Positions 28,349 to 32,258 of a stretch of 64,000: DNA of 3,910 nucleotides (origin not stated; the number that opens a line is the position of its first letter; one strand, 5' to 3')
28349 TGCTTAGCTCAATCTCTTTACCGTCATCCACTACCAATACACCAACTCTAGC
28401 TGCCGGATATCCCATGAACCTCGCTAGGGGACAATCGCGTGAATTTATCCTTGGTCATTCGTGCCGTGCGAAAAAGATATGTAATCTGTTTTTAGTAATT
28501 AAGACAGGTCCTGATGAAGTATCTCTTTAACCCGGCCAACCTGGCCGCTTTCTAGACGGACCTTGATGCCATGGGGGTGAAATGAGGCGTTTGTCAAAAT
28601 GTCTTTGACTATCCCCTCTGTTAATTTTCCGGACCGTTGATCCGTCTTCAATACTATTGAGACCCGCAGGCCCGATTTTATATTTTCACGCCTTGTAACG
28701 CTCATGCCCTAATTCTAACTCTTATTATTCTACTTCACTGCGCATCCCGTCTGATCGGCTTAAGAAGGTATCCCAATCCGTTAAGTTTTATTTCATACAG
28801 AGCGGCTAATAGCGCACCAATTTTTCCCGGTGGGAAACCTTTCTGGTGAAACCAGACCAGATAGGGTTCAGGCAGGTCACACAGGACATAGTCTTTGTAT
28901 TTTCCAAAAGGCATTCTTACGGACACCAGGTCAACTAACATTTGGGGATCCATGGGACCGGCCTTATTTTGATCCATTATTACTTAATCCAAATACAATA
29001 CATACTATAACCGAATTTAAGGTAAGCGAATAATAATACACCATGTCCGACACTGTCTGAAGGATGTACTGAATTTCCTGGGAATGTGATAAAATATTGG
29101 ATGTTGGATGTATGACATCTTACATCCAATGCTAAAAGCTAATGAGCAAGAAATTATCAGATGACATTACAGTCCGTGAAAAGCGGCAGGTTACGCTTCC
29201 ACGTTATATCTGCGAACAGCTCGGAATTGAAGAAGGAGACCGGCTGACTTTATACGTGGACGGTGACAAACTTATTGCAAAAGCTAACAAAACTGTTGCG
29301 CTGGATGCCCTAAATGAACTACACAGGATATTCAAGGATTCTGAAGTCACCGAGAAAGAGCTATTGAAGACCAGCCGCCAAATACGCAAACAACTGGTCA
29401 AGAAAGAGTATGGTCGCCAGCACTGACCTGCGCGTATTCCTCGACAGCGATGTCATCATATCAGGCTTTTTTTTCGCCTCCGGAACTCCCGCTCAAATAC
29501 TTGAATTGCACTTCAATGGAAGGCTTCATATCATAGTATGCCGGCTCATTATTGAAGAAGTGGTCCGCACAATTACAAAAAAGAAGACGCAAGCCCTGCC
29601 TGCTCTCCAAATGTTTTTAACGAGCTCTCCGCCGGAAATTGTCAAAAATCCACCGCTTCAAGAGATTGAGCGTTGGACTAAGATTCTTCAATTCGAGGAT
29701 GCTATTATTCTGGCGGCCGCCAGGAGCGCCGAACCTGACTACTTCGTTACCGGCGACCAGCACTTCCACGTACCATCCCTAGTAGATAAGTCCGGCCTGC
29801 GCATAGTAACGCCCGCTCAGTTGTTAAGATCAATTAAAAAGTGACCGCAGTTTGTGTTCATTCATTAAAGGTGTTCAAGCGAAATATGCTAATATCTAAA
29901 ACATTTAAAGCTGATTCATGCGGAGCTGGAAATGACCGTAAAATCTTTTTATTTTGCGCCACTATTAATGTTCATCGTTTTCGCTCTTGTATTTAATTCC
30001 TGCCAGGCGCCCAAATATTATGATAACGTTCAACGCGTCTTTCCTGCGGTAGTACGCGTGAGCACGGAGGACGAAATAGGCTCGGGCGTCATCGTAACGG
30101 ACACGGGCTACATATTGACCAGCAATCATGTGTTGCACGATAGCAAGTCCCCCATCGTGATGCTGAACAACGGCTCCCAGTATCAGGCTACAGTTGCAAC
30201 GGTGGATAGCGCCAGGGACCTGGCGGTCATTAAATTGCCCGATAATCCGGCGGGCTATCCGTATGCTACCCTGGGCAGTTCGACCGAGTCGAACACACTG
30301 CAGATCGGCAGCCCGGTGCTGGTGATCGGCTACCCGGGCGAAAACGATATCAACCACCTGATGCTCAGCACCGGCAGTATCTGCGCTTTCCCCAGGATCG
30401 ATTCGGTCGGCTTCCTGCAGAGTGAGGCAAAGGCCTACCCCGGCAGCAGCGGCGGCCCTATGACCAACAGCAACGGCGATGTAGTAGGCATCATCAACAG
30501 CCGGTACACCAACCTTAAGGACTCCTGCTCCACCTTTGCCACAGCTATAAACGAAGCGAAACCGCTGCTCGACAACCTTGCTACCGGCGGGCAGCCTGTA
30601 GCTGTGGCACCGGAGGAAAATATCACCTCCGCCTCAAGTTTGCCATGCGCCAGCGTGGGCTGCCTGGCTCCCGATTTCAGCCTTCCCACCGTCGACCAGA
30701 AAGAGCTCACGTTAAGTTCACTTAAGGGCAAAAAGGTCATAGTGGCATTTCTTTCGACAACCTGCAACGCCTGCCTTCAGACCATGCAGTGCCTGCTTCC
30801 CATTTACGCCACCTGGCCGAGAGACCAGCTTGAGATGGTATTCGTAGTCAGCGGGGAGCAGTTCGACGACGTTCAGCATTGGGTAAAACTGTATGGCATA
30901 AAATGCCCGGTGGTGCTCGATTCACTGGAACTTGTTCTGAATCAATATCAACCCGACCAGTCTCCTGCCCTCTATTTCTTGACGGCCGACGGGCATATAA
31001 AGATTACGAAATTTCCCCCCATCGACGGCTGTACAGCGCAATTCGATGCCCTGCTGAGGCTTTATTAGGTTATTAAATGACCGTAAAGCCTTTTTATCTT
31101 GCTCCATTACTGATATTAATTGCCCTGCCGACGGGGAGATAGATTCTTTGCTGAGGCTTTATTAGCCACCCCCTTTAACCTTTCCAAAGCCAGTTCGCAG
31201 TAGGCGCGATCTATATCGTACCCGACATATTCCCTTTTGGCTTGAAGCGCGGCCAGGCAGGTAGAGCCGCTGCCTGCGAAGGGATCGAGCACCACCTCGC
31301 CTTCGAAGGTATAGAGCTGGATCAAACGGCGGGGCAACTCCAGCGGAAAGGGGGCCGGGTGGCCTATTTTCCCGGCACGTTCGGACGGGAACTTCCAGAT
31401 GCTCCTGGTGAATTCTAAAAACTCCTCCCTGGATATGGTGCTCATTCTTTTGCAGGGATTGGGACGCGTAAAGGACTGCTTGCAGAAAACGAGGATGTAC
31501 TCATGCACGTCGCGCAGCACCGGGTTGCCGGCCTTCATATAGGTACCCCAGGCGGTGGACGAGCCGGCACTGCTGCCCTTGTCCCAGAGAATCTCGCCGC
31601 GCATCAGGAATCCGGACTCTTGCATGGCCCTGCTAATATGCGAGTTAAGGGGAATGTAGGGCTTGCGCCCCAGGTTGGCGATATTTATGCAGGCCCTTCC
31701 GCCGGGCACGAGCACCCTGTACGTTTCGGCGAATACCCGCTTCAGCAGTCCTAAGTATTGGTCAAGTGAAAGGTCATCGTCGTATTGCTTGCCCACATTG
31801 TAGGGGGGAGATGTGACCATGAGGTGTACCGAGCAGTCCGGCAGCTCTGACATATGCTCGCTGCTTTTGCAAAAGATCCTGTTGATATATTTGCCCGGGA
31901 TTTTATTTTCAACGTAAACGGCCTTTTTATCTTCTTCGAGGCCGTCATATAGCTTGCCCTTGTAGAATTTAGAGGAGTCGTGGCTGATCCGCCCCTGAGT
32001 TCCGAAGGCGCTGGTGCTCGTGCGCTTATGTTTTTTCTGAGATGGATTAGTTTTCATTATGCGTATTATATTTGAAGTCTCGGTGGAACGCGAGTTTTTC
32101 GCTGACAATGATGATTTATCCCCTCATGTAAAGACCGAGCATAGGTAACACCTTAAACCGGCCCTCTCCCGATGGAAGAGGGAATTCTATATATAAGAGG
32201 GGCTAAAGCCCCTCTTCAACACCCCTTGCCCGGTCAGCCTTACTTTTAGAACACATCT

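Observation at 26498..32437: About 5.9-kb low-GC accessory island between ftsK and an acyl-CoA dehydrogenase gene, bounded on one side by dispersed repeats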

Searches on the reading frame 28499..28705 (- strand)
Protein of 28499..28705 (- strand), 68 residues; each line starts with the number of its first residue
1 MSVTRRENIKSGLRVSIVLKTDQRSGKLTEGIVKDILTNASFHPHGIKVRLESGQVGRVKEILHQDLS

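Call 5: search_protein_families(library=pfam, proteins=[window:28499-28705:-], max_evalue=0.01)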
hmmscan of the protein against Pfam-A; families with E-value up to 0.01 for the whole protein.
window:28499-28705:- (68 aa): 1 family
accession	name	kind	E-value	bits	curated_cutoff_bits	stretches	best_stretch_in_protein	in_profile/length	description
PF09962.14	DUF2196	-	1.4e-32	111.9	25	1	4-62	3-61/61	Uncharacterized conserved protein (DUF2196)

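Call 6: search_protein_families(library=padloc, proteins=[window:28499-28705:-], max_evalue=0.01)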
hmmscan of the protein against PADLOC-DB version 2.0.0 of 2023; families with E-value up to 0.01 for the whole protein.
window:28499-28705:- (68 aa): 0 families

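Call 66: search_protein_families(library=ncbifam, proteins=[window:28499-28705:-], max_evalue=0.001)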
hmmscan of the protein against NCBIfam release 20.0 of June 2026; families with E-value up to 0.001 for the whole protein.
window:28499-28705:- (68 aa): 1 family
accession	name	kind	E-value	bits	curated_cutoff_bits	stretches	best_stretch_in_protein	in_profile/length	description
TIGR03833.1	TIGR03833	hypoth_equivalog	3.2e-33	113.6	63.4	1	4-62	3-61/62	YwbE family protein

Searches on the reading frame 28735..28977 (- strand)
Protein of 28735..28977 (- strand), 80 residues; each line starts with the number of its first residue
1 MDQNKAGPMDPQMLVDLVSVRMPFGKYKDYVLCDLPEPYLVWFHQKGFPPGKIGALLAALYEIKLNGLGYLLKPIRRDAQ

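Call 5: search_protein_families(library=pfam, proteins=[window:28735-28977:-], max_evalue=0.01)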
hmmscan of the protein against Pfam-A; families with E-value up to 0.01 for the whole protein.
window:28735-28977:- (80 aa): 1 family
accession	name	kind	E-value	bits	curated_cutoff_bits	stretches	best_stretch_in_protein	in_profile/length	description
PF12843.12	QSregVF_b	-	8.5e-31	106.1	22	1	10-75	1-66/66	Putative quorum-sensing-regulated virulence factor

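Call 6: search_protein_families(library=padloc, proteins=[window:28735-28977:-], max_evalue=0.01)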
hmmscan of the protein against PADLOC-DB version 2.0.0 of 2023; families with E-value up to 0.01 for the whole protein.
window:28735-28977:- (80 aa): 0 families

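Call 66: search_protein_families(library=ncbifam, proteins=[window:28735-28977:-], max_evalue=0.001)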
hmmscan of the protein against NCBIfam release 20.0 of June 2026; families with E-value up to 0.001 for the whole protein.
window:28735-28977:- (80 aa): 1 family
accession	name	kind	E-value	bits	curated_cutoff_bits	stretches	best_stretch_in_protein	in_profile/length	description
NF004963.0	PRK06309.1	equivalog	0.00039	20.1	245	1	20-47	184-211/232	DNA polymerase III subunit epsilon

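Call 80: find_encoding_contigs(protein=window:28735-28977:-, flank=5000, max_places=8)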
Protein window:28735-28977:- (80 aa): 24 contigs read that carry it; 1 place shown.
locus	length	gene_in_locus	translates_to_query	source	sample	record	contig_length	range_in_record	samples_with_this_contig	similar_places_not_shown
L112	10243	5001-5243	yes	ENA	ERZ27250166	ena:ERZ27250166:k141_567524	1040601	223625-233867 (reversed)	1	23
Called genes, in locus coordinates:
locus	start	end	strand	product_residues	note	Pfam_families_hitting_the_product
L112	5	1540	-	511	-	PF02771:Acyl-CoA_dh_N, PF02770:Acyl-CoA_dh_M, PF00441:Acyl-CoA_dh_1, PF08028:Acyl-CoA_dh_2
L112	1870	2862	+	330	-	PF01555:N6_N4_Mtase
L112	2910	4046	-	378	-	PF00089:Trypsin, PF13365:Trypsin_2, PF00578:AhpC-TSA, PF08534:Redoxin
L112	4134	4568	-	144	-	PF13470:PIN_3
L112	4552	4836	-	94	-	PF04014:MazE_antitoxin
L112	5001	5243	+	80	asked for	PF12843:QSregVF_b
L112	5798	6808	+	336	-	PF03235:GmrSD_N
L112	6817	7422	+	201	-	PF18731:HEPN_Swt1 (faint)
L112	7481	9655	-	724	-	PF17854:FtsK_alpha, PF01580:FtsK_SpoIIIE, PF09397:FtsK_gamma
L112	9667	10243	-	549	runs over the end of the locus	PF00753:Lactamase_B, PF12706:Lactamase_B_2, PF22505:RNase_J_b_CASP, PF07521:RMMBL, PF17770:RNase_J_C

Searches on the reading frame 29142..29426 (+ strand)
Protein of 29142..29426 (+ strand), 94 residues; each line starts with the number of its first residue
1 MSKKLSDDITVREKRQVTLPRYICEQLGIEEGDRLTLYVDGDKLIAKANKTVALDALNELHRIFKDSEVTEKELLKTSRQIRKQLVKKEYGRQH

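Call 5: search_protein_families(library=pfam, proteins=[window:29142-29426:+], max_evalue=0.01)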
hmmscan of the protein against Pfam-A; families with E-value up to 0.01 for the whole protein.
window:29142-29426:+ (94 aa): 1 family
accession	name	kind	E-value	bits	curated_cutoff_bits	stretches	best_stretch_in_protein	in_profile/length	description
PF04014.23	MazE_antitoxin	-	1e-08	35.4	24.7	1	10-45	3-39/48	Antidote-toxin recognition MazE, bacterial antitoxin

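Call 6: search_protein_families(library=padloc, proteins=[window:29142-29426:+], max_evalue=0.01)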
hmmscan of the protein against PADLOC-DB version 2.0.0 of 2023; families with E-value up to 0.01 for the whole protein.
window:29142-29426:+ (94 aa): 1 family
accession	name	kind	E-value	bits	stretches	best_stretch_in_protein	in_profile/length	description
PDLC02216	RdrA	-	0.0041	13.5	1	11-84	824-897/900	-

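Call 66: search_protein_families(library=ncbifam, proteins=[window:29142-29426:+], max_evalue=0.001)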
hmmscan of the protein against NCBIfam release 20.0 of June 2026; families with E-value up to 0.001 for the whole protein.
window:29142-29426:+ (94 aa): 3 families
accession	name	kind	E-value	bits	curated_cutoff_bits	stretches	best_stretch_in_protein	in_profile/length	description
TIGR01439.1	lp_hng_hel_AbrB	domain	6.2e-09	35.4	28.3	1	9-45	2-39/44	transcriptional regulator, AbrB family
NF006352.0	PRK08577.1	equivalog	0.0004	20.4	140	1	7-67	5-66/136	hypothetical protein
NF040962.1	near_HgcAB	equivalog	0.00083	19.2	70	0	9-37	8-36/70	HgcAB-associated protein HgcC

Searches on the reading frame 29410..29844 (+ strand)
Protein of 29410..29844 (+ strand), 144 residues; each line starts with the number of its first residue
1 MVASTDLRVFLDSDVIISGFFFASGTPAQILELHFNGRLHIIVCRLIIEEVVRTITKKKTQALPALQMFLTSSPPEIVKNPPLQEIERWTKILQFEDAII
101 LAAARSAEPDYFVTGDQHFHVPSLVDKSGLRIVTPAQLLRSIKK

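Call 5: search_protein_families(library=pfam, proteins=[window:29410-29844:+], max_evalue=0.01)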
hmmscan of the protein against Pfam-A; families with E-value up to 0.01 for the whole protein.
window:29410-29844:+ (144 aa): 3 families
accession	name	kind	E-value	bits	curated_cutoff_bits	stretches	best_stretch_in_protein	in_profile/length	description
PF13470.12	PIN_3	-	2e-09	38.7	27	1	8-118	1-115/115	PIN domain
PF16289.11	PIN_12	-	0.00038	21.3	32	1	9-61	1-54/172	PIN domain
PF01850.27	PIN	-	0.003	18.6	23.6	1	9-120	1-115/120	PIN domain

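Call 6: search_protein_families(library=padloc, proteins=[window:29410-29844:+], max_evalue=0.01)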
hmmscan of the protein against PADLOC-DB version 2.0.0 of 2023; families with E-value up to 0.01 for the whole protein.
window:29410-29844:+ (144 aa): 0 families

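Call 66: search_protein_families(library=ncbifam, proteins=[window:29410-29844:+], max_evalue=0.001)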
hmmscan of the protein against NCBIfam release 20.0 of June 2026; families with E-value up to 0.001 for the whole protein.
window:29410-29844:+ (144 aa): 1 family
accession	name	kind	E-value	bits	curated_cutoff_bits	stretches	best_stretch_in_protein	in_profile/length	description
TIGR00305.1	TIGR00305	equivalog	4e-06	27.1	29.15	1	8-117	1-110/115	putative toxin-antitoxin system toxin component, PIN family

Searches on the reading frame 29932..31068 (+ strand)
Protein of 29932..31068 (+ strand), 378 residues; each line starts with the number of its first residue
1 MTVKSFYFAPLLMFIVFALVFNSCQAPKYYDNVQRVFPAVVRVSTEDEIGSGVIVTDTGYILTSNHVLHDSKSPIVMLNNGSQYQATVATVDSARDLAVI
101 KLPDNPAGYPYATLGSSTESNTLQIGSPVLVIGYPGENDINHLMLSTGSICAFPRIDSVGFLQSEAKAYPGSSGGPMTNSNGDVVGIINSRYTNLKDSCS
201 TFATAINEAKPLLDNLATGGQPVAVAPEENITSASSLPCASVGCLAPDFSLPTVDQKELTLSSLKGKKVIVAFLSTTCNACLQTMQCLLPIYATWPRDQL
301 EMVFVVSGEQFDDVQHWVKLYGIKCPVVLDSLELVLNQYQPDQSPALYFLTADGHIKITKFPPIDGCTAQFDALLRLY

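Call 5: search_protein_families(library=pfam, proteins=[window:29932-31068:+], max_evalue=0.01)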
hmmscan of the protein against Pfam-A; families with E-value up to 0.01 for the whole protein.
window:29932-31068:+ (378 aa): 4 families
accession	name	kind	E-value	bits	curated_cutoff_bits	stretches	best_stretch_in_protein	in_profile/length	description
PF13365.12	Trypsin_2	-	1.1e-28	101.2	27.6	1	50-187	1-144/144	Trypsin-like peptidase domain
PF00578.27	AhpC-TSA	-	3.9e-13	49.9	26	1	242-357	1-122/124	AhpC/TSA family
PF00089.32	Trypsin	-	3.3e-12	47.1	20.6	1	36-211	11-218/220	Trypsin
PF08534.16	Redoxin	-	1.6e-08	34.9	26.6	1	243-354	3-126/148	Redoxin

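Call 6: search_protein_families(library=padloc, proteins=[window:29932-31068:+], max_evalue=0.01)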
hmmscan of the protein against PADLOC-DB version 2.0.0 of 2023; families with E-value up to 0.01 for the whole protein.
window:29932-31068:+ (378 aa): 5 families
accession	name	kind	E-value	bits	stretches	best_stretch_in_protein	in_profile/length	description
PDLC02960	RT-Protease_XI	-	2e-20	71.2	1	40-194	340-487/506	single gene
PDLC02959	RT-Protease_XI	-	2e-18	64.6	1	40-195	342-490/510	single gene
PDLC03855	LmuA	-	1.7e-13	48.6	1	37-189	8-170/425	-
PDLC04593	PDC-M35A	-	5.4e-10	37.4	1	45-196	18-186/216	-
PDLC00169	HamA1|HamA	-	0.00022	17.8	1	58-189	36-171/483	DUF1837 domain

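Call 66: search_protein_families(library=ncbifam, proteins=[window:29932-31068:+], max_evalue=0.001)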
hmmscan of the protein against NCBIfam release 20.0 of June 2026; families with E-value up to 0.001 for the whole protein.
window:29932-31068:+ (378 aa): 16 families
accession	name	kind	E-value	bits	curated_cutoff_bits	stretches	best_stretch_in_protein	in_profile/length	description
TIGR02037.1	degP_htrA_DO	subfamily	4.6e-27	95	416.2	1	44-221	56-232/434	Do family serine endopeptidase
NF047968.1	SerProtHtrA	equivalog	7.8e-25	88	470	1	44-221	83-261/357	serine protease HtrA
NF041521.1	HhoA_HhoB_HtrA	equivalog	3.5e-24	85.7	450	1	41-221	50-228/335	HhoA/HhoB/HtrA family serine endopeptidase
NF008147.1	PRK10898.1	equivalog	7.3e-21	74.7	408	1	28-190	46-217/352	outer membrane-stress sensor serine endopeptidase DegS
TIGR02038.1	protease_degS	equivalog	2.1e-20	73.2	422.95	1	47-217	77-247/351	outer membrane-stress sensor serine endopeptidase DegS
NF002854.0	PRK03147.1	subfamily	5.4e-18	65.5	170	1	240-357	36-153/176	thiol-disulfide oxidoreductase ResA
NF033740.0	MarP_fam_protase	equivalog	1.6e-17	63.7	250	1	32-223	189-384/390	MarP family serine protease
NF040960.1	MamE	equivalog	3.2e-17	62.3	800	1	43-215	117-292/659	magnetosome formation protease MamE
NF050055.1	SerProtHtrAMycob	equivalog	1.6e-15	57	800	1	43-221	222-411/502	serine protease HtrA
NF007526.1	PRK10139.1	equivalog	6.3e-13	48.2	756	1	47-190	90-232/456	serine endoprotease DegQ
NF040961.1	MamO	equivalog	1.1e-12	47.2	800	1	19-187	65-239/648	magnetosome protein MamO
NF008189.1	PRK10942.1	equivalog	1.6e-12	46.6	720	1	48-188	113-252/477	serine endoprotease DegP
NF053637.1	SerProtHtrAspr2045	equivalog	6.2e-11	41.8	650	1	50-220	105-286/394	serine protease HtrA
NF041202.1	StoA_CxxC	exception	6.2e-08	32.7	210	1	246-364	33-152/163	endospore biogenesis thiol-disulfide oxidoreductase StoA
NF050173.1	tryp_MXAN_2756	equivalog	0.0003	20.6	200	1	39-116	40-113/199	MXAN_2756 family trypsin-like serine endoprotease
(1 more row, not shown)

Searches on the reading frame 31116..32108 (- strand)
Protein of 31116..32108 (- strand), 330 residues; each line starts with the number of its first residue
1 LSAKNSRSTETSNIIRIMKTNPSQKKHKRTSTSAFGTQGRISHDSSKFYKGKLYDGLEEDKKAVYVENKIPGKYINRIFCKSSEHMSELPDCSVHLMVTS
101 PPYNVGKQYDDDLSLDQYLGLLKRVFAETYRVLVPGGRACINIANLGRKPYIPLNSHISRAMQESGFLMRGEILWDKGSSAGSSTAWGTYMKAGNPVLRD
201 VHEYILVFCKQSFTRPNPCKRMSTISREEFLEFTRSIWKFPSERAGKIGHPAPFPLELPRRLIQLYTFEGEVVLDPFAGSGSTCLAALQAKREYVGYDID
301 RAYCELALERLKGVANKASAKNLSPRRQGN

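Call 5: search_protein_families(library=pfam, proteins=[window:31116-32108:-], max_evalue=0.01)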
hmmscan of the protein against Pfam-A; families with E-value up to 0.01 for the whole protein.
window:31116-32108:- (330 aa): 4 families
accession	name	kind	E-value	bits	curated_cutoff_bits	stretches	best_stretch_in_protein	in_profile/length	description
PF01555.25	N6_N4_Mtase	-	1.1e-44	153.5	26.7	1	94-308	1-220/221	DNA methylase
PF13649.12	Methyltransf_25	-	0.0032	18.5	27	0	273-312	1-42/97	Methyltransferase domain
PF08241.18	Methyltransf_11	-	0.0051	17.9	21.2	0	122-140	76-94/95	Methyltransferase domain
PF13847.12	Methyltransf_31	-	0.0088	16.2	27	0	269-312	3-49/145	Methyltransferase domain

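Call 6: search_protein_families(library=padloc, proteins=[window:31116-32108:-], max_evalue=0.01)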
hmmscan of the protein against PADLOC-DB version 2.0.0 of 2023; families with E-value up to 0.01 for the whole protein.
window:31116-32108:- (330 aa): 73 families (the best 25 are shown)
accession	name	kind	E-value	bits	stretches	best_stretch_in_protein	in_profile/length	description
PDLC03350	MTase_II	-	5.4e-128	424.8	1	24-318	4-302/312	Type II methyltransferase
PDLC03353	MTase_II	-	3.3e-69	231.3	1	75-313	9-252/260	Type II methyltransferase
PDLC03259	MTase_II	-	6.5e-42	141.8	1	77-311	5-255/423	Type II methyltransferase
PDLC03371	MTase_II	-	6.1e-33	112.4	1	75-316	10-257/260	Type II methyltransferase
PDLC03283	MTase_II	-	1.3e-32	111.5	2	119-320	66-280/352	Type II methyltransferase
PDLC03260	MTase_II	-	2.6e-32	110.1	2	159-310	164-306/349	Type II methyltransferase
PDLC03387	MTase_II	-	4.1e-32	109.5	2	152-319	125-283/289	Type II methyltransferase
PDLC03299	MTase_II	-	9.5e-29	98.8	1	78-314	18-260/296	Type II methyltransferase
PDLC03246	MTase_II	-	1.9e-26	91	1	64-309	99-364/376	Type II methyltransferase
PDLC03295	MTase_II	-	2e-25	87.8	1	75-319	3-274/292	Type II methyltransferase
PDLC03320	MTase_II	-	3.9e-22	76.8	2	239-321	202-284/289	Type II methyltransferase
PDLC03363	MTase_II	-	2.2e-20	71.2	1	218-314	22-121/294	Type II methyltransferase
PDLC03228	MTase_II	-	5.2e-20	70.3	1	244-317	138-211/227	Type II methyltransferase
PDLC03230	MTase_II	-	6.7e-20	69.7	1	48-317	6-288/360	Type II methyltransferase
PDLC03265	MTase_II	-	1.2e-19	68.9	2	231-313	249-330/333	Type II methyltransferase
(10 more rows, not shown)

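Call 66: search_protein_families(library=ncbifam, proteins=[window:31116-32108:-], max_evalue=0.001)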
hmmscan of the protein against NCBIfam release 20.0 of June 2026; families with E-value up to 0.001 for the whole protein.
window:31116-32108:- (330 aa): 4 families
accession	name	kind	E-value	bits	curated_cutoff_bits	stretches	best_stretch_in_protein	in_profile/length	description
NF008572.0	PRK11524.1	equivalog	3e-19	69.2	292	2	238-324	180-268/294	adenine-specific DNA-methyltransferase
NF010253.0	PRK13699.1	subfamily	8.4e-19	68.1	244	1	245-316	139-210/226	DNA methyltransferase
NF050803.1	DnaMtaseCcrMCaul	equivalog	1.4e-14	53.7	830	1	244-320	180-256/350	adenine-specific DNA-methyltransferase CcrM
NF040538.1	methyl_ArsM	equivalog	0.00022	20.5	500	0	124-141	191-208/356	arsinothricin biosynthesis methyltransferase ArsM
